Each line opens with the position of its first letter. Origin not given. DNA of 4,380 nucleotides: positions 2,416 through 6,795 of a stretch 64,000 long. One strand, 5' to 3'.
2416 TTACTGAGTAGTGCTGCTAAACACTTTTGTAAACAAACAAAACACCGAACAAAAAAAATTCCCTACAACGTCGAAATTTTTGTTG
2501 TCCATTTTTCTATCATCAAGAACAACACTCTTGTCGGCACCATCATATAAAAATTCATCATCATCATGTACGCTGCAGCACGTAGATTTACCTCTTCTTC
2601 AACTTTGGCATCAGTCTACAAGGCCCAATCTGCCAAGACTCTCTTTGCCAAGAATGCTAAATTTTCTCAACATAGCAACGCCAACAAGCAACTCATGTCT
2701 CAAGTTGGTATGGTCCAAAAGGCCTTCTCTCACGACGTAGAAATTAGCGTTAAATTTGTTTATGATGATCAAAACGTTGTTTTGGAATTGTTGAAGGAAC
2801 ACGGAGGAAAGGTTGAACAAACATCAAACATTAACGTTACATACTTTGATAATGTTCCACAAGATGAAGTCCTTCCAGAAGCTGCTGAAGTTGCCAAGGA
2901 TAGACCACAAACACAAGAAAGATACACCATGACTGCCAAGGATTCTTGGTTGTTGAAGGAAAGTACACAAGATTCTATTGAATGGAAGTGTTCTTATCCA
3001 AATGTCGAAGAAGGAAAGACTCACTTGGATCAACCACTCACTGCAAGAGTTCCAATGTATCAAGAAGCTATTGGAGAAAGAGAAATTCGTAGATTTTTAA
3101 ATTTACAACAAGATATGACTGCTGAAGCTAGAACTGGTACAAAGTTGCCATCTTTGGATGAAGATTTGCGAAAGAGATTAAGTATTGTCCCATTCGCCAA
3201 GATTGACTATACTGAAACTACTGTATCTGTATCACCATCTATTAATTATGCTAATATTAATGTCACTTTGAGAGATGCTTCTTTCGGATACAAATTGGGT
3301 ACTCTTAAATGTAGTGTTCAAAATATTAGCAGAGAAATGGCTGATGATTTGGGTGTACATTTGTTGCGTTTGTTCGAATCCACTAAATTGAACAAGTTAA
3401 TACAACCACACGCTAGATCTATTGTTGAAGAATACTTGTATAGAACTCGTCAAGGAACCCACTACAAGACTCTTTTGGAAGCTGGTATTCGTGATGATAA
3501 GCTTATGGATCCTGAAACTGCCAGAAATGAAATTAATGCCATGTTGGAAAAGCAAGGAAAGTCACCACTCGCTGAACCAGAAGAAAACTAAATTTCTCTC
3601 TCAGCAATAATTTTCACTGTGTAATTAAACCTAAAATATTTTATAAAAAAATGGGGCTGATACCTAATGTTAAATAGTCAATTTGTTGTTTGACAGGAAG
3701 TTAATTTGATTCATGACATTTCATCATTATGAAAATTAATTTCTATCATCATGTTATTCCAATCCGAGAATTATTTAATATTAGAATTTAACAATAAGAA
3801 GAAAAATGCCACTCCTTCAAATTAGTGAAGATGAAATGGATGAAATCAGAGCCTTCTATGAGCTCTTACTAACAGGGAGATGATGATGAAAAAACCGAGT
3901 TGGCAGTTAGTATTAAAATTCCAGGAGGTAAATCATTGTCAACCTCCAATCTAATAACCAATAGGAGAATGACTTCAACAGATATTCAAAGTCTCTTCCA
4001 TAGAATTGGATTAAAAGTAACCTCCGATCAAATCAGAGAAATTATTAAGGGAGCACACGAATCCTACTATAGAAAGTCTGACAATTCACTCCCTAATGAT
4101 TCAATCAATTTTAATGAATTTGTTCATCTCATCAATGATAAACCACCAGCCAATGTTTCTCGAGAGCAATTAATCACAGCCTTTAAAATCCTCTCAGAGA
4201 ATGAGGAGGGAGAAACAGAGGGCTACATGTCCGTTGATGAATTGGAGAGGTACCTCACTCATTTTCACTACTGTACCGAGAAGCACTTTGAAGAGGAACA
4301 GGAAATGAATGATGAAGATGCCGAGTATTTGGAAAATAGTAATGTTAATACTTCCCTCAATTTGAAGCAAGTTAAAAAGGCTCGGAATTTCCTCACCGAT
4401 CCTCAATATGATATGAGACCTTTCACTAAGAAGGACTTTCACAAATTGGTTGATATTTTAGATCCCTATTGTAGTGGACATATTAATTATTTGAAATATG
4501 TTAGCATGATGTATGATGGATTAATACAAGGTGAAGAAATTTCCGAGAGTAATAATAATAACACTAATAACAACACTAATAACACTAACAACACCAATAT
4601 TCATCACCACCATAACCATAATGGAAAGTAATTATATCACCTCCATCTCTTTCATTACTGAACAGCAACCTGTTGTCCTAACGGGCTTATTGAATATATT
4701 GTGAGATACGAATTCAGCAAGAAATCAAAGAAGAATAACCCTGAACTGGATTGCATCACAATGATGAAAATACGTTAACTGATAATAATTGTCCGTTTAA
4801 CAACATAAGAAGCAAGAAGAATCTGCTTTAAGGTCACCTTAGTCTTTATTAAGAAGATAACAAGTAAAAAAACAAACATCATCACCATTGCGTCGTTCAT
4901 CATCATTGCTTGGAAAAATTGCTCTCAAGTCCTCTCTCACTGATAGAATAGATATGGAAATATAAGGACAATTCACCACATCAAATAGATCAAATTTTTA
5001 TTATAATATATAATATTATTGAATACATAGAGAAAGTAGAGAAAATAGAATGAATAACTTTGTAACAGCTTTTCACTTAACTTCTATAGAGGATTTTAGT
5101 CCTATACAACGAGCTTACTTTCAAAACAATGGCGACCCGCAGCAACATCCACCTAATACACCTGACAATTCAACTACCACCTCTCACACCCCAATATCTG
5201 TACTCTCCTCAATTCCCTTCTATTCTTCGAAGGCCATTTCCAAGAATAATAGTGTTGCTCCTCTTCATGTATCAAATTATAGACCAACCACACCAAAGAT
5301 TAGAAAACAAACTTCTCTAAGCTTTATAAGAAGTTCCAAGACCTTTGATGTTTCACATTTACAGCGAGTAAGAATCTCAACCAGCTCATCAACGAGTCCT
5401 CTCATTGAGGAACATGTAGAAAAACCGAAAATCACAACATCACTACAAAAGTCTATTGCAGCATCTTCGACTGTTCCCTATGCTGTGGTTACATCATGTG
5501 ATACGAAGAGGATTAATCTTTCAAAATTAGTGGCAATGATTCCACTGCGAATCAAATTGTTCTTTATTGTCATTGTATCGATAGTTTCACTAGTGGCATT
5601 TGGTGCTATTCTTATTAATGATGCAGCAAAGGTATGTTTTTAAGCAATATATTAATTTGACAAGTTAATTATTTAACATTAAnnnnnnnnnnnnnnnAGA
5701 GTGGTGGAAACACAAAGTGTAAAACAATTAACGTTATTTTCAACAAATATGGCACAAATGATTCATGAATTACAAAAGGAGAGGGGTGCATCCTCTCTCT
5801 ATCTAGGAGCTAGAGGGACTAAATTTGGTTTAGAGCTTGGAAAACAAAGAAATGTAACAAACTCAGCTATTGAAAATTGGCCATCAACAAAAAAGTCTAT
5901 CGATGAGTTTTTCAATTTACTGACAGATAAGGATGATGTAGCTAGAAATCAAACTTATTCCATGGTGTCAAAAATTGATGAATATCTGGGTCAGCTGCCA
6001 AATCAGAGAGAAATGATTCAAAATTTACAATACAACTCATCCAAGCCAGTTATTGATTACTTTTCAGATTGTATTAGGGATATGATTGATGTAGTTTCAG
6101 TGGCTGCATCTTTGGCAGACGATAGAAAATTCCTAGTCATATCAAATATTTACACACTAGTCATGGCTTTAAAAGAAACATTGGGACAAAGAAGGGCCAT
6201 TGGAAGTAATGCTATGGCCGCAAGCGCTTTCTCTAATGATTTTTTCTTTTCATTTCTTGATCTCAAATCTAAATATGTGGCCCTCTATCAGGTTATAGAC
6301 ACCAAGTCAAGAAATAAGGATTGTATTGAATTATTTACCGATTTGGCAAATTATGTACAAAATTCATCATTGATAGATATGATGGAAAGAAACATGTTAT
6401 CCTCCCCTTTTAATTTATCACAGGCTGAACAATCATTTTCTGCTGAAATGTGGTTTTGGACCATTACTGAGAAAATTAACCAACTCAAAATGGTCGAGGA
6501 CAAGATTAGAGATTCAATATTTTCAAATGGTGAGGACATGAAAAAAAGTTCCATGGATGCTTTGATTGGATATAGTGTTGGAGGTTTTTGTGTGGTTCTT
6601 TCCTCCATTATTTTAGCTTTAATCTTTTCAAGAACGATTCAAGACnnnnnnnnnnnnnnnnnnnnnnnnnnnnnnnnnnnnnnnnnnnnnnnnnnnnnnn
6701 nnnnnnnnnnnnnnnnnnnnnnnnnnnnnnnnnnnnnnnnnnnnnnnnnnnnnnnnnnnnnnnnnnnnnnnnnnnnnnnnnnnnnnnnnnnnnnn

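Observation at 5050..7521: Receptor-type class III cyclase with an extracellular NIT-like (nitrate/nitrite-sensing) domain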

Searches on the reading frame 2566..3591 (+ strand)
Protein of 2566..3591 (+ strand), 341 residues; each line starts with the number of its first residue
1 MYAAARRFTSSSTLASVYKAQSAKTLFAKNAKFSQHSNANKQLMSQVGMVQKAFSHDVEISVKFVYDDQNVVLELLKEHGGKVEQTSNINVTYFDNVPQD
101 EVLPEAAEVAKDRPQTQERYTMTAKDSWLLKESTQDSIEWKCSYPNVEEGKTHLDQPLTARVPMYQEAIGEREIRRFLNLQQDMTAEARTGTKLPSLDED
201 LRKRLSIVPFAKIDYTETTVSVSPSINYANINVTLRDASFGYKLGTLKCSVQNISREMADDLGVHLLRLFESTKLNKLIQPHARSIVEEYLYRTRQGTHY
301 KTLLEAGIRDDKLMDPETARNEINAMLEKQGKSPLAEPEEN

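Call 22: search_protein_families(library=pfam, proteins=[window:2566-3591:+], max_evalue=0.001)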
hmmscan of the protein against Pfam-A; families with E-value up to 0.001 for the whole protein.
window:2566-3591:+ (341 aa): 0 families

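Call 42: list_cluster_members(proteins=[window:2566-3588:+, window:7810-8994:-, window:17625-19982:+, window:33903-35876:+, window:43691-45940:-, window:50746-52329:-, window:57287-58588:-, window:42441-43520:-, window:54910-55908:-, window:52819-53889:+])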
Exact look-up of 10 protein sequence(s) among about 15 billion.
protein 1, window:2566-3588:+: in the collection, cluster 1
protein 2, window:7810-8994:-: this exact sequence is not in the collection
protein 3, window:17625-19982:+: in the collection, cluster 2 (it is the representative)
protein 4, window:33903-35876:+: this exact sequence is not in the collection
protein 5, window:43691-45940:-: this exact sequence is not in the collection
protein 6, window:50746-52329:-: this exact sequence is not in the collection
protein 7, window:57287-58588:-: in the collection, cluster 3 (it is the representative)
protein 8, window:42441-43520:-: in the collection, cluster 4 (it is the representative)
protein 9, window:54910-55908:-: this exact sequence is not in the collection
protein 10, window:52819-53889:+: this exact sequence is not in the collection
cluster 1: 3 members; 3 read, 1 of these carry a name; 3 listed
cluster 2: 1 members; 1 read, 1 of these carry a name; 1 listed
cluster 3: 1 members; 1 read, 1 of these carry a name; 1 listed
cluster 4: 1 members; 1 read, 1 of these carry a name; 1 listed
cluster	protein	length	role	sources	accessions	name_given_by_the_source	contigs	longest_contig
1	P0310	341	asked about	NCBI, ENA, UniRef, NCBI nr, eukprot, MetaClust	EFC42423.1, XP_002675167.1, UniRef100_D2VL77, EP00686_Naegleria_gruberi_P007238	predicted protein [Naegleria gruberi] | Predicted protein n=1 Tax=Naegleria gruberi TaxID=5762 RepID=D2VL77_NAEGR | uncharacterized protein NAEGRDRAFT_80364 [Naegleria gruberi]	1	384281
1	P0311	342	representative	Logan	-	-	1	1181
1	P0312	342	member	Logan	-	-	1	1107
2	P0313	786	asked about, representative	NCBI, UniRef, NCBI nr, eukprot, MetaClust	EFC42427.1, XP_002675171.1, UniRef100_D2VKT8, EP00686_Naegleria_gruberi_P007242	rhoGAP domain-containing protein [Naegleria gruberi] | RhoGAP domain-containing protein n=1 Tax=Naegleria gruberi TaxID=5762 RepID=D2VKT8_NAEGR | XP_002675171.1 rhoGAP domain-containing protein [Naegleria gruberi strain NEG-M]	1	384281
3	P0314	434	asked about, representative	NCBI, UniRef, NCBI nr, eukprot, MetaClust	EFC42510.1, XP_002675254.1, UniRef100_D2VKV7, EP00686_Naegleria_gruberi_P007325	predicted protein [Naegleria gruberi] | tryptophan synthase n=1 Tax=Naegleria gruberi TaxID=5762 RepID=D2VKV7_NAEGR | uncharacterized protein NAEGRDRAFT_80373 [Naegleria gruberi]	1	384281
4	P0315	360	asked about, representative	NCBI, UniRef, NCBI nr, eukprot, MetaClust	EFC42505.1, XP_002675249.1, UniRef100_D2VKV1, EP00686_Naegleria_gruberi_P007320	predicted protein [Naegleria gruberi] | Predicted protein n=1 Tax=Naegleria gruberi TaxID=5762 RepID=D2VKV1_NAEGR | uncharacterized protein NAEGRDRAFT_69561 [Naegleria gruberi]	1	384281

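Call 43: find_encoding_contigs(protein=window:2566-3588:+, flank=10000, max_places=3)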
Protein window:2566-3588:+ (341 aa): 1 contig read that carries it; 1 place shown.
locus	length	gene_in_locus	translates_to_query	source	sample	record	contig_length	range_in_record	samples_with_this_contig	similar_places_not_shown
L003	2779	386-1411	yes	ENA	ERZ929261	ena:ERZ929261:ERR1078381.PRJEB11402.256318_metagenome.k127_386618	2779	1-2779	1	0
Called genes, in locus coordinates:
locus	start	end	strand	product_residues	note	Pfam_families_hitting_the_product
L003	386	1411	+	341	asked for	-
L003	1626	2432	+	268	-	PF13499:EF-hand_7 (faint)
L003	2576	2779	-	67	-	?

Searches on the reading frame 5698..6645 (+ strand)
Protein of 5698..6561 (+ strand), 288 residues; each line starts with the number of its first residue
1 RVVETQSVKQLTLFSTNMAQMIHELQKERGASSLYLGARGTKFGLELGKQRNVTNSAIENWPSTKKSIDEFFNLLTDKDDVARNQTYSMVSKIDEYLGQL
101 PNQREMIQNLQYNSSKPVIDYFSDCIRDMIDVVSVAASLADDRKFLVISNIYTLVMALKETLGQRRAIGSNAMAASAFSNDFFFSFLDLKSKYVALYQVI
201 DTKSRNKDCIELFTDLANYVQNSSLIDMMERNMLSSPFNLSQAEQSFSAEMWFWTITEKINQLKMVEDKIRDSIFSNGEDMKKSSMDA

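Call 37: search_solved_structures(query=window:5698-6561:+, max_evalue=10, show_alignments=3)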
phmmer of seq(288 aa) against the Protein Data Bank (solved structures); distinct sequences matched with E-value up to 10: 4.
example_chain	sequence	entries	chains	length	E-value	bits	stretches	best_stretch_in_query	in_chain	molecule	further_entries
4akk_A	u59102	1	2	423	2.6e-06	30.6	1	12-270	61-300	NITRATE REGULATORY PROTEIN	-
3mx9_A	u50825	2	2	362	0.11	15.5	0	48-83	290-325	Protein scV3V2(G19S) | scV3V2(G19S)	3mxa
7wxz_A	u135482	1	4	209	0.5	13.3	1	79-164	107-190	Spike protein S2'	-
4mad_A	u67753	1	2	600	1.9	11.4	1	16-101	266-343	Beta-galactosidase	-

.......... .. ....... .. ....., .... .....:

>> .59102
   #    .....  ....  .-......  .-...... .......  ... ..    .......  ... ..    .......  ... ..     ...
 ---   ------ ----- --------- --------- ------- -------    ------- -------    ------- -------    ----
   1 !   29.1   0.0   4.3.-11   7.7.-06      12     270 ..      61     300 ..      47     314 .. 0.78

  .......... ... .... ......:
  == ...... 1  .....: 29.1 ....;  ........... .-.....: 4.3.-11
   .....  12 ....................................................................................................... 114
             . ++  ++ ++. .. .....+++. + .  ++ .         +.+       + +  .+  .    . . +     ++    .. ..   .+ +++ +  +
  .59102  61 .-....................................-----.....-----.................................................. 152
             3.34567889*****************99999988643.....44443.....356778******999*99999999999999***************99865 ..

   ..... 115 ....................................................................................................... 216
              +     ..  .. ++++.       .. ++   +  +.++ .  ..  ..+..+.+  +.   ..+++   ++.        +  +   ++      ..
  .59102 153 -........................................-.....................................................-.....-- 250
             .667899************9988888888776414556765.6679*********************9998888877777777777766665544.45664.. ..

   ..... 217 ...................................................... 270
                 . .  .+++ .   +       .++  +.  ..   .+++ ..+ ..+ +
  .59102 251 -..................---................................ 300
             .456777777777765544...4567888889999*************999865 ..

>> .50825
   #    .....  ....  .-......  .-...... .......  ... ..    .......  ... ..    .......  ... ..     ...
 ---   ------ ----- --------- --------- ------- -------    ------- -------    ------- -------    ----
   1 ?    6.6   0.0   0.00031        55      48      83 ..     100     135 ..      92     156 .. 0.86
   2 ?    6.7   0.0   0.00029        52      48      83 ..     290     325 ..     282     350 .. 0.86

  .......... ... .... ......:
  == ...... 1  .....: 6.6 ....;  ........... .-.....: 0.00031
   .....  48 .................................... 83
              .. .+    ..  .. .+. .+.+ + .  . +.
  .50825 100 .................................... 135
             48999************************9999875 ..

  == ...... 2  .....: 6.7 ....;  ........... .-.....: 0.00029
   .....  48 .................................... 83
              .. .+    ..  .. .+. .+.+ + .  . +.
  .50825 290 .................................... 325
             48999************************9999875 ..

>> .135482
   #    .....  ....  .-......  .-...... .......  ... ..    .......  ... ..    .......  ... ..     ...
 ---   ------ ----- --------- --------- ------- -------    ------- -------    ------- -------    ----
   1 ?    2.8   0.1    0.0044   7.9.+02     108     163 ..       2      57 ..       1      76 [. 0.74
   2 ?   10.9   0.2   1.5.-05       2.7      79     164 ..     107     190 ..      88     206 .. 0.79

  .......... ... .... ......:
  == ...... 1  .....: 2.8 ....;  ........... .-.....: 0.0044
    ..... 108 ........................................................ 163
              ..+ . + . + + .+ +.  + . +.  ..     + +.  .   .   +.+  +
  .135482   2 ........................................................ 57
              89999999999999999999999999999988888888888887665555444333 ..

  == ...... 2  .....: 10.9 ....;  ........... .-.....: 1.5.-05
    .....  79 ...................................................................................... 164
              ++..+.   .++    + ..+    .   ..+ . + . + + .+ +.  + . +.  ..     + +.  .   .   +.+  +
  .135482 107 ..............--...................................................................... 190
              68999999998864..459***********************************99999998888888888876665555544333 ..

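Call 60: predict_structure(alignment_id=A3)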
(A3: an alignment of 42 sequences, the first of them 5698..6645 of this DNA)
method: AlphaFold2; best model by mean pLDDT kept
length: 316 residues; sequences in the alignment: 42
mean_pLDDT: 92.8   pTM: 0.88
mean pLDDT of the five models: 92.8, 91.6, 90.7, 90.7, 90.3
residues with pLDDT >= 90: 254; 70-90: 59; 50-70: 3; < 50: 0
segments of 3 or more residues with pLDDT < 50: none
pLDDT, mean of each block of 10 residues (from residue 1): 89 95 97 92 96 98 97 90 96 98 98 94 98 95 90 96 96 93 97 94 81 74 86 95 89 94 91 89 91 97 97 86
secondary structure, 60 per line:
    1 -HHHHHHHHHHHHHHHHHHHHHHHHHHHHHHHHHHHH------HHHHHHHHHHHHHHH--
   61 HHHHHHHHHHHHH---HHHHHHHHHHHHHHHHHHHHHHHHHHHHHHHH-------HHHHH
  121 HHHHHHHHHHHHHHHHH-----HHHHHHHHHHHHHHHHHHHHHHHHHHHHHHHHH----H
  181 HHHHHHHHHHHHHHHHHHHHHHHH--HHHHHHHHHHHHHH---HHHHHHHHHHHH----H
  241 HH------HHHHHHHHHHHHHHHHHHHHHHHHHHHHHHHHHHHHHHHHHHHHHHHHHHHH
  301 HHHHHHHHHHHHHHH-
elements in order: H2-37 H44-58 H61-73 H77-108 H116-137 H143-175 H180-204 H207-220 H224-235 H249-315

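Call 62: fold_search(model_id=the predicted structure, library=pdb)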
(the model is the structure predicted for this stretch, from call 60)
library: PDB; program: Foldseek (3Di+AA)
matches with E <= 10: 306; with E <= 0.001: 2
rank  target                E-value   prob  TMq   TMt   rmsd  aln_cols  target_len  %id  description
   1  4akk_A                5.6e-09  1.00  0.76  0.66   4.6       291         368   18  Structure of the NasR transcription antiterminator (released 2012-06-20)
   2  4akk_B                1.1e-08  1.00  0.76  0.66   4.6       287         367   18  Structure of the NasR transcription antiterminator (released 2012-06-20)
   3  8r5s_E                6.6e-02  0.47  0.21  0.27  23.7       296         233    9  t113 - De-novo designed soluble homotetramer (released 2024-11-27)
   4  8r5s_A                8.3e-02  0.47  0.21  0.26  24.2       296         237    9  t113 - De-novo designed soluble homotetramer (released 2024-11-27)
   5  8r5s_G                1.8e-01  0.18  0.16  0.19  24.3       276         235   10  t113 - De-novo designed soluble homotetramer (released 2024-11-27)
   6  8r5s_D                1.9e-01  0.28  0.19  0.23  25.5       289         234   10  t113 - De-novo designed soluble homotetramer (released 2024-11-27)
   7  4phq_C                2.3e-01  0.15  0.15  0.16  27.6       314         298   10  ClyA CC6/264 ox (6-303) (released 2014-09-24)
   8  5xfl_B                4.2e-01  0.41  0.26  0.23  12.5       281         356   10  Crystal structure of the force-sensing device region of alpha N-catenin (released 2018-03-28)
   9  4phq_B                5.5e-01  0.11  0.15  0.17  26.4       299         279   10  ClyA CC6/264 ox (6-303) (released 2014-09-24)
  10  5a7d_Q                5.8e-01  0.38  0.27  0.29  17.1       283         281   13  Tetrameric assembly of LGN with Inscuteable (released 2016-08-03)
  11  5xfl_A                5.8e-01  0.35  0.26  0.23  12.3       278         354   12  Crystal structure of the force-sensing device region of alpha N-catenin (released 2018-03-28)
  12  9f7i_A                6.0e-01  0.35  0.23  0.31  13.3       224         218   12  Crystal structure of Borrelia burgdorferi B31 CspZ in complex with human FH SCR6-7 (released 2024-12-25)
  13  7jh5_B                6.3e-01  0.41  0.26  0.28  20.0       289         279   10  Co-LOCKR: de novo designed protein switch (released 2020-09-02)
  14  5bun_A                8.6e-01  0.09  0.16  0.13  30.8       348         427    8  Crystal structure of an antigenic outer membrane protein ST50 from Salmonella Typhi (released 2015-12-23)
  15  8f7n                  9.0e-01  0.23  0.22  0.20  33.0       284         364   10  Crystal structure of chemoreceptor McpZ ligand sensing domain (released 2023-07-05)
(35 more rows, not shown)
